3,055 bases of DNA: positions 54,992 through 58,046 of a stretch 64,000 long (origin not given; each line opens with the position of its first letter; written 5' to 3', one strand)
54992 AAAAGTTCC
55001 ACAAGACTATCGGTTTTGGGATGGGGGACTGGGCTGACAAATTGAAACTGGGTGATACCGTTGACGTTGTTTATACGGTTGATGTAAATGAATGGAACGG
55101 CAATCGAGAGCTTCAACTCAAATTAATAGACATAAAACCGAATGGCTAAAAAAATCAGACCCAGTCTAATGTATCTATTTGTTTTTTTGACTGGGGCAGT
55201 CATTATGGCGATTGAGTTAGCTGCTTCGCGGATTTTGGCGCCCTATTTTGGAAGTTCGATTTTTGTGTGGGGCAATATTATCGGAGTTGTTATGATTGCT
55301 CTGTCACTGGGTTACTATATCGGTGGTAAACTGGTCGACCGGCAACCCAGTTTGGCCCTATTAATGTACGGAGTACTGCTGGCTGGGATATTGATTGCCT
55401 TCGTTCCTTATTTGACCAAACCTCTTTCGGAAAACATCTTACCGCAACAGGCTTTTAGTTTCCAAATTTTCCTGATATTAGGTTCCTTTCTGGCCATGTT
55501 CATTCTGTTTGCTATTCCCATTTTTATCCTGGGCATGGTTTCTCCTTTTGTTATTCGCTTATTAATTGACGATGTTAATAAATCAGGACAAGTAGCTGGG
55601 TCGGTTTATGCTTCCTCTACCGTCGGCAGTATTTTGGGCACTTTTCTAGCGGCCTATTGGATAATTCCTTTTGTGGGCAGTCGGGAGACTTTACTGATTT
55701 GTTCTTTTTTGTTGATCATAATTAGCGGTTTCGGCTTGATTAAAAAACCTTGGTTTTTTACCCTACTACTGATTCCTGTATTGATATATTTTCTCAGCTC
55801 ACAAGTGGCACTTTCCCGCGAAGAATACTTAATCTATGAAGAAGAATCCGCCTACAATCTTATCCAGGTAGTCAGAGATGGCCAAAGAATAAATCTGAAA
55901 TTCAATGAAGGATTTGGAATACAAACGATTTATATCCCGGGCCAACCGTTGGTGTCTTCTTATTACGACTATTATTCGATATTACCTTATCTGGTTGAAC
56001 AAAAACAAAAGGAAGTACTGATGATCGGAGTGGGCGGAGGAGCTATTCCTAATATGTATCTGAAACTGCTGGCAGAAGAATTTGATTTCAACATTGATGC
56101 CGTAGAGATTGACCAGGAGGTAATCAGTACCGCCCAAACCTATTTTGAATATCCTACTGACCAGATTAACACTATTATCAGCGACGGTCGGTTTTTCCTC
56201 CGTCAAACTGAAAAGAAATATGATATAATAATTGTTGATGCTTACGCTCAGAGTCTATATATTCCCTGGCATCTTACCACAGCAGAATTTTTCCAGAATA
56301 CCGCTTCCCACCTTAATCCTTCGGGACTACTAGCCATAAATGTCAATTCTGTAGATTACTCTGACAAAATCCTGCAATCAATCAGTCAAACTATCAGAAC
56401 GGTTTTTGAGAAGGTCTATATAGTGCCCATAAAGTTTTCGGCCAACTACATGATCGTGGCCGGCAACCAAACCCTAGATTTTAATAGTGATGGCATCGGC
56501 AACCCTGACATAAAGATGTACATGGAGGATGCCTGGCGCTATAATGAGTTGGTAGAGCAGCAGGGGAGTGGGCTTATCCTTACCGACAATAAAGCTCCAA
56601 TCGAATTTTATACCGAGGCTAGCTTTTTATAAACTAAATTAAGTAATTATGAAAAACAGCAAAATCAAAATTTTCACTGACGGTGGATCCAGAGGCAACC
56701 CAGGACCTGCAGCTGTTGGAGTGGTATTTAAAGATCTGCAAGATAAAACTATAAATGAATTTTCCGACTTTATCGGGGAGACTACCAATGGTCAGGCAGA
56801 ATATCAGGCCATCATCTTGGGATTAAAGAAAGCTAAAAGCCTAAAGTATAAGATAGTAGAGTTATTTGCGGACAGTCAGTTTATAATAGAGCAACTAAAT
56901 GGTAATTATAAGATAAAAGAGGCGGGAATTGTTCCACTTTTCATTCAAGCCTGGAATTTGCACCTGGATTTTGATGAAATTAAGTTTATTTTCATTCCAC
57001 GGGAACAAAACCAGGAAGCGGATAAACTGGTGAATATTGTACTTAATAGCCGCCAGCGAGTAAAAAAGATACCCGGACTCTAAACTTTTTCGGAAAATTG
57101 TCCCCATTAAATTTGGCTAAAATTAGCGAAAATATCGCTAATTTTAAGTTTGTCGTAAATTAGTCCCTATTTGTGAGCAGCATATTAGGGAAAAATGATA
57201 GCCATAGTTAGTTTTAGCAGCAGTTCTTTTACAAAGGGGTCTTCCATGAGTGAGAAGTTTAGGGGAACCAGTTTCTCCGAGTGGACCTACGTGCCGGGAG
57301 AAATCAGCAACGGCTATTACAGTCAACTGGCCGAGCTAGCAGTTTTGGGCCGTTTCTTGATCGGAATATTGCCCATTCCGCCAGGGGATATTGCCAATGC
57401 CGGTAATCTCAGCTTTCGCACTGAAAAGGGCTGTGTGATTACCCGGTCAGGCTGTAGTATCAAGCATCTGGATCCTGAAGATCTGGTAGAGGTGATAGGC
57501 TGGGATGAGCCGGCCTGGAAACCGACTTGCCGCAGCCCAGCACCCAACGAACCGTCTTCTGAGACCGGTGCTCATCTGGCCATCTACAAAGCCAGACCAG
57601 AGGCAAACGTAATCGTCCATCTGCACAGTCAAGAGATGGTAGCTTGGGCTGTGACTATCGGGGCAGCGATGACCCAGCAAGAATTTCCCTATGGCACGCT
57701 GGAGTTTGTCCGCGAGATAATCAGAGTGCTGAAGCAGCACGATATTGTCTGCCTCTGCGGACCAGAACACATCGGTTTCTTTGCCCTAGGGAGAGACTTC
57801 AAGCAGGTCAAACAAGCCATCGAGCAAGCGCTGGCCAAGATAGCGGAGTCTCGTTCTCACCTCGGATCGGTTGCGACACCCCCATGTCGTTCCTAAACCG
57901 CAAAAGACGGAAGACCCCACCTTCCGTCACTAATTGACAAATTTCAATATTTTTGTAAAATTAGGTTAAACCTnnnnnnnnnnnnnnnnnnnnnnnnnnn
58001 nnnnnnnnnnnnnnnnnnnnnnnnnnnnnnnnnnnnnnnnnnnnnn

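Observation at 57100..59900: GC-rich two-gene module: class II aldolase-like enzyme plus an oversized GHMP-kinase-like protein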

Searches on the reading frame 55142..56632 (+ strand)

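Call 3: search_protein_families(library=pfam, proteins=[window:55142-56632:+], max_evalue=0.1)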
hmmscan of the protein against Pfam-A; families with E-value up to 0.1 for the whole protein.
window:55142-56632:+ (496 aa): 4 families
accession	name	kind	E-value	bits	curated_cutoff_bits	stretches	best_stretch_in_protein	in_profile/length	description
PF01564.23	Spermine_synth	-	2.9e-17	63.3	22.9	1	281-437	11-170/186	Spermine/spermidine synthase domain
PF05175.20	MTS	-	9.3e-05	22.6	23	1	281-422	24-161/170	Methyltransferase small domain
PF09735.14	Nckap1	-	0.002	16.7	27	1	351-426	541-615/1119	Nck-associated protein 1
PF05891.18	Methyltransf_PK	-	0.0037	17.3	27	1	287-414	54-178/218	AdoMet dependent proline di-methyltransferase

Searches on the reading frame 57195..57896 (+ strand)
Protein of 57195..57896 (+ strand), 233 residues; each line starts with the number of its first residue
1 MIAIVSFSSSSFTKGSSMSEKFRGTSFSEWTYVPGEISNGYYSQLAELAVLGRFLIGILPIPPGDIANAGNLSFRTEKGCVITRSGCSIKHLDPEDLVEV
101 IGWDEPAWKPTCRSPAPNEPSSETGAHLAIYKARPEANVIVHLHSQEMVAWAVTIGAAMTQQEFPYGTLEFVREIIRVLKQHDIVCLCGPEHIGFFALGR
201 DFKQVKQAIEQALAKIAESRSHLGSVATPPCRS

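Call 3: search_protein_families(library=pfam, proteins=[window:57195-57896:+], max_evalue=0.1)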
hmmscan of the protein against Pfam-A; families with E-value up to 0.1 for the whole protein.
window:57195-57896:+ (233 aa): 1 family
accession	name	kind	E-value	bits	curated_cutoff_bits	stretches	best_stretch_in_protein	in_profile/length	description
PF00596.27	Aldolase_II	-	7.4e-21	75.3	22.2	1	67-206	18-169/183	Class II Aldolase and Adducin N-terminal domain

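Call 4: search_protein_families(library=ncbifam, proteins=[window:57195-57896:+], max_evalue=0.1)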
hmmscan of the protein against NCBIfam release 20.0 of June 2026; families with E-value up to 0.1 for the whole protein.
window:57195-57896:+ (233 aa): 25 families
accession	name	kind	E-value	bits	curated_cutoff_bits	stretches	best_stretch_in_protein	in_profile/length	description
NF006413.0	PRK08660.1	equivalog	2.3e-13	50.4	203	1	67-152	21-97/184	aldolase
TIGR03328.1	salvage_mtnB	equivalog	3.4e-12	46.2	137.05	1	67-178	16-119/194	methylthioribulose 1-phosphate dehydratase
NF006672.0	PRK09220.1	equivalog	3e-11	43.1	226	1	67-148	30-105/209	methylthioribulose 1-phosphate dehydratase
NF005123.0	PRK06557.1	subfamily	3.6e-11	43.2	251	1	68-154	32-113/223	L-ribulose-5-phosphate 4-epimerase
NF043034.1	OxoTetrPhDc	equivalog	1.9e-09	37.6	250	1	68-155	25-105/205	3-oxo-tetronate 4-phosphate decarboxylase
NF005984.0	PRK08087.1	subfamily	4.6e-09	36.3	264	1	68-152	26-102/215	L-fuculose-phosphate aldolase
NF053831.1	RU1PAldHalo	equivalog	8.1e-09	35.2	300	1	68-153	23-100/208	ribulose-1-phosphate aldolase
TIGR01086.1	fucA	equivalog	2.9e-08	33.7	400.25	1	68-151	25-100/214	L-fuculose-phosphate aldolase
NF006047.0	PRK08193.1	subfamily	4.5e-08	32.9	257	1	75-154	34-106/231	L-ribulose-5-phosphate 4-epimerase AraD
TIGR04506.1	F_threo_transal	equivalog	1.6e-07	30.5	650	1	64-145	467-543/609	fluorothreonine transaldolase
NF009625.0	PRK13145.1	equivalog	3.6e-07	30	369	1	78-154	40-109/235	L-ribulose-5-phosphate 4-epimerase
NF040649.1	FucA_Meth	equivalog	5.2e-07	29.8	250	1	68-152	22-97/179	L-fuculose phosphate aldolase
TIGR00760.1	araD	equivalog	3.1e-06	26.6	389.1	1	79-154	38-106/228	L-ribulose-5-phosphate 4-epimerase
NF009002.0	PRK12347.1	subfamily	4e-06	26.2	386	1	76-174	35-131/231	L-ribulose-5-phosphate 4-epimerase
NF009003.0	PRK12348.1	subfamily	6.5e-06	26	331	1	77-154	35-105/228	L-ribulose-5-phosphate 4-epimerase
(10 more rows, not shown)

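Call 11: search_solved_structures(query=window:57195-57893:+, max_evalue=0.01, show_alignments=2)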
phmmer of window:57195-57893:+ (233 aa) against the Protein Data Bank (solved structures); distinct sequences matched with E-value up to 0.01: 24.
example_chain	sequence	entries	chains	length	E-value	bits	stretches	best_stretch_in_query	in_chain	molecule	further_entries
2fk5_A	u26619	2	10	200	8.9e-06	28.6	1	67-152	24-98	fuculose-1-phosphate aldolase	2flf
2irp_A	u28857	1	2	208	2.6e-05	27.1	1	67-149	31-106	Putative aldolase class 2 protein aq_1979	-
1dzz_P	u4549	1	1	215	6.2e-05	25.9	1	68-151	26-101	L-fuculose phosphate aldolase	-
1dzv_P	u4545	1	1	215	6.2e-05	25.9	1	68-151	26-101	L-fuculose phosphate aldolase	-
1dzx_P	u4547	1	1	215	6.3e-05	25.9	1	68-151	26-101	L-fuculose phosphate aldolase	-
1dzy_P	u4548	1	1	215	6.4e-05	25.9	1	68-151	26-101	L-FUCULOSE-1-PHOSPHATE ALDOLASE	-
1fua_A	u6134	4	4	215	6.4e-05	25.9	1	68-151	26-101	L-FUCULOSE-1-PHOSPHATE ALDOLASE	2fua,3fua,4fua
1dzw_P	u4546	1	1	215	6.4e-05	25.8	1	68-151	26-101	L-fuculose phosphate aldolase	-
1dzu_P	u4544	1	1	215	9e-05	25.4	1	68-151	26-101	L-fuculose phosphate aldolase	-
1e48_P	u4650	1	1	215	0.00016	24.5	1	68-151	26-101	L-FUCULOSE 1-PHOSPHATE ALDOLASE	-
1e47_P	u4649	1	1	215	0.00016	24.5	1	68-151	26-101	L-FUCULOSE 1-PHOSPHATE ALDOLASE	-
1e4a_P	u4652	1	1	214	0.00019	24.3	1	68-151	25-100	L-FUCULOSE 1-PHOSPHATE ALDOLASE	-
1e4c_P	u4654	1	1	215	0.00022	24.1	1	68-151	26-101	L-FUCULOSE 1-PHOSPHATE ALDOLASE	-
6vop_A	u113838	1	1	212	0.0003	23.7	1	67-152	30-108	Aldolase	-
1e46_P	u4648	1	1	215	0.0003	23.7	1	68-151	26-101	L-FUCULOSE 1-PHOSPHATE ALDOLASE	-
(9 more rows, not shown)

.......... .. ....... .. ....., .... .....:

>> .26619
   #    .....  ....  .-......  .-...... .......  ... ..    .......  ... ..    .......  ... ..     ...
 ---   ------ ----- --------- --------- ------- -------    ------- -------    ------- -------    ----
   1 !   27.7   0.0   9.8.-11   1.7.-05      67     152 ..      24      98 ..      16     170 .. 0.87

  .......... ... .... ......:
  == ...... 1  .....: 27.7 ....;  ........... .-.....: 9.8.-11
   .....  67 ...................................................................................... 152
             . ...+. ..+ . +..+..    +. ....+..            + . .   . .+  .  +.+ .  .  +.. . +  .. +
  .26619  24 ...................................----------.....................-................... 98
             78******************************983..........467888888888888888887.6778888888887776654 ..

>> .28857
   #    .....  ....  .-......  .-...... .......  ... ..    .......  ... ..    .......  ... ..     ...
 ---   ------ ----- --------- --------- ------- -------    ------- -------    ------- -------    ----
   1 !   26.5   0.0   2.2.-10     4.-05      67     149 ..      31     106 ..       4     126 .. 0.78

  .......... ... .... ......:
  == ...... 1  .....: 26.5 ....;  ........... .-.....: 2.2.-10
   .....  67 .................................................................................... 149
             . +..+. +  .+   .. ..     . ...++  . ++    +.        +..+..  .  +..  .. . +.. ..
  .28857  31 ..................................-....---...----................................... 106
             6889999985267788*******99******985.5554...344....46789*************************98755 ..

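Call 15: find_homologous_proteins(query=window:57246-57893:+)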
Query window:57246-57893:+ (216 aa): 2 proteins with E <= 0.001 among 420 candidates.
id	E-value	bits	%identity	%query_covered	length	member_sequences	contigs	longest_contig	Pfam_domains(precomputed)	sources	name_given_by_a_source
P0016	6.4e-144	495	100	100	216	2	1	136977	PF00596.28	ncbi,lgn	ncbi:MAG: class II aldolase/adducin family protein [Patescibacteria group bacterium]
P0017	6.7e-79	283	61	94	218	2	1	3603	PF00596.28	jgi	-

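Call 79: search_protein_families(library=padloc, proteins=[window:57246-57893:+], max_evalue=0.1)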
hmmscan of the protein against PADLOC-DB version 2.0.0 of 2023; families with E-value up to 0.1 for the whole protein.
window:57246-57893:+ (216 aa): 0 families
